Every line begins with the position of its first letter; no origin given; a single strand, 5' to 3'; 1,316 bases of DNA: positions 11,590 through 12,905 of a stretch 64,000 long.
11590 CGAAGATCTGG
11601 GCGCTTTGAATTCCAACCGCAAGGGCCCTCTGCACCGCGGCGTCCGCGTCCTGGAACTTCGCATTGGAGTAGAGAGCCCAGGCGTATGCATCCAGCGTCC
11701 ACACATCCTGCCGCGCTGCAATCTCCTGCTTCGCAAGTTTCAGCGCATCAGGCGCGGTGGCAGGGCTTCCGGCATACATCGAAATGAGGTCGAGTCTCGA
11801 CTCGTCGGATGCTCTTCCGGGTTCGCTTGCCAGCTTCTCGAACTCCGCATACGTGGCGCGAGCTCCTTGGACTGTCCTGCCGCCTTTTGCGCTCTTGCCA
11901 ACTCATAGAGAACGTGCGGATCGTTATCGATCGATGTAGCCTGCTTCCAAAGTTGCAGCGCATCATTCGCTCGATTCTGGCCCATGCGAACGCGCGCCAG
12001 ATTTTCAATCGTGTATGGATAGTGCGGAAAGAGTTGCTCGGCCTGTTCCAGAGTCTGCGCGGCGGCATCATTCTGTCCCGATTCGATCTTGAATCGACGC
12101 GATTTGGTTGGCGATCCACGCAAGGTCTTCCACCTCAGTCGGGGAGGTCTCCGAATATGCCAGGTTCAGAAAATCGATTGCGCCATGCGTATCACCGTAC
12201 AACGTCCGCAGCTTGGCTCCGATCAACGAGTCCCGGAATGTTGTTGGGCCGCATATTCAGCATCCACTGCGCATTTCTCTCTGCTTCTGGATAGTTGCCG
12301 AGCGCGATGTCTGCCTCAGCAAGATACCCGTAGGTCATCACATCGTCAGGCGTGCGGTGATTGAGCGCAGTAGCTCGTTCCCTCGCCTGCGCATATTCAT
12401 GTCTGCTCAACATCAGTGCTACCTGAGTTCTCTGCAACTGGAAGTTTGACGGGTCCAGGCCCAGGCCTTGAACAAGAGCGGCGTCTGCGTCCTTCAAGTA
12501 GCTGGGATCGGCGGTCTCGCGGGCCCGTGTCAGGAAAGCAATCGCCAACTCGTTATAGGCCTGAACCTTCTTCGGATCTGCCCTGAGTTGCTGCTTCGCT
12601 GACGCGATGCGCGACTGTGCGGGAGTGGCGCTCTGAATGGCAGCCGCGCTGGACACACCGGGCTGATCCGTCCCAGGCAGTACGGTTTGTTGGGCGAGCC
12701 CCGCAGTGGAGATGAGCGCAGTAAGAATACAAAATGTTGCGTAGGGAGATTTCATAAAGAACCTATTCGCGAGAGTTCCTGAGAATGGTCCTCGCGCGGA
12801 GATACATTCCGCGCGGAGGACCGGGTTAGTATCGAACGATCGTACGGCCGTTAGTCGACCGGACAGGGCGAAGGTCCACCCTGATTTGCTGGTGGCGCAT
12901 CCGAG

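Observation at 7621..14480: DUF4331 - TPR - TPR - tripartite NicO/NiCoT permease operon: candidate uncharacterised envelope metal (Ni/Co/Cu) handling system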

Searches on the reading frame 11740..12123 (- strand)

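Call 3: search_protein_families(library=pfam, proteins=[window:11740-12123:-], max_evalue=0.01)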
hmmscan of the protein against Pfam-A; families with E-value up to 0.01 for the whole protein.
window:11740-12123:- (127 aa): 4 families
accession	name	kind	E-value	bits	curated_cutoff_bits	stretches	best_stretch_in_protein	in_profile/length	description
PF14559.12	TPR_19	-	8.2e-10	39.3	25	1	13-72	2-62/68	Tetratricopeptide repeat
PF13414.12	TPR_11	-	2.2e-05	24.5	26.8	0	14-45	6-37/42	TPR repeat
PF13428.12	TPR_14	-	0.00023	22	23.5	0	13-44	12-43/44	Tetratricopeptide repeat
PF07719.23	TPR_2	-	0.00031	21.1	27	0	40-68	5-33/34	Tetratricopeptide repeat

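Call 4: search_protein_families(library=ncbifam, proteins=[window:11740-12123:-], max_evalue=0.01)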
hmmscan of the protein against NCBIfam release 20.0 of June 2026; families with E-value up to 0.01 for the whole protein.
window:11740-12123:- (127 aa): 4 families
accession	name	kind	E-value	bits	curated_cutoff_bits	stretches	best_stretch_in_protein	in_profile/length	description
TIGR02917.1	PEP_TPR_lipo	equivalog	8.4e-05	20.6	312.2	1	10-93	677-760/899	XrtA/PEP-CTERM system TPR-repeat protein PrsT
TIGR02521.1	type_IV_pilW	equivalog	0.00024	20.7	154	1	14-86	111-186/234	type IV pilus biogenesis/stability protein PilW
TIGR03939.1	PGA_TPR_OMP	equivalog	0.00087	17.6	366.65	1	13-104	131-223/800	poly-beta-1,6 N-acetyl-D-glucosamine export porin PgaA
NF033920.0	C39_PA2778_fam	equivalog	0.0022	17.5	150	1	14-87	168-242/255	PA2778 family cysteine peptidase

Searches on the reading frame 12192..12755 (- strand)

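Call 3: search_protein_families(library=pfam, proteins=[window:12192-12755:-], max_evalue=0.01)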
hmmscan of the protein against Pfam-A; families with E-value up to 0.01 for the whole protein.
window:12192-12755:- (187 aa): 4 families
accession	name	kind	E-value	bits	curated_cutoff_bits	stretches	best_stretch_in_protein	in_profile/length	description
PF13424.12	TPR_12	-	0.00065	20.3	30.1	1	117-169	22-75/77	Tetratricopeptide repeat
PF13431.12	TPR_17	-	0.0018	18.9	24.4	0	57-75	6-24/34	Tetratricopeptide repeat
PF23914.1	TPR_CcmH_CycH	-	0.0046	17.2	42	1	88-172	67-154/158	Cytochrome c-type biogenesis protein H TPR domain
PF14559.12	TPR_19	-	0.0076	17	25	1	116-160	2-46/68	Tetratricopeptide repeat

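Call 4: search_protein_families(library=ncbifam, proteins=[window:12192-12755:-], max_evalue=0.01)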
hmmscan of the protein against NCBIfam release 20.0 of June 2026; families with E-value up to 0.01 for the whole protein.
window:12192-12755:- (187 aa): 2 families
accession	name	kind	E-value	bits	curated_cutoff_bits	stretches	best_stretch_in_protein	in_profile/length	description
TIGR02917.1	PEP_TPR_lipo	equivalog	0.00017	19.6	312.2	1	87-175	209-297/899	XrtA/PEP-CTERM system TPR-repeat protein PrsT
TIGR03939.1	PGA_TPR_OMP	equivalog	0.0062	14.8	366.65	1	88-139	446-497/800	poly-beta-1,6 N-acetyl-D-glucosamine export porin PgaA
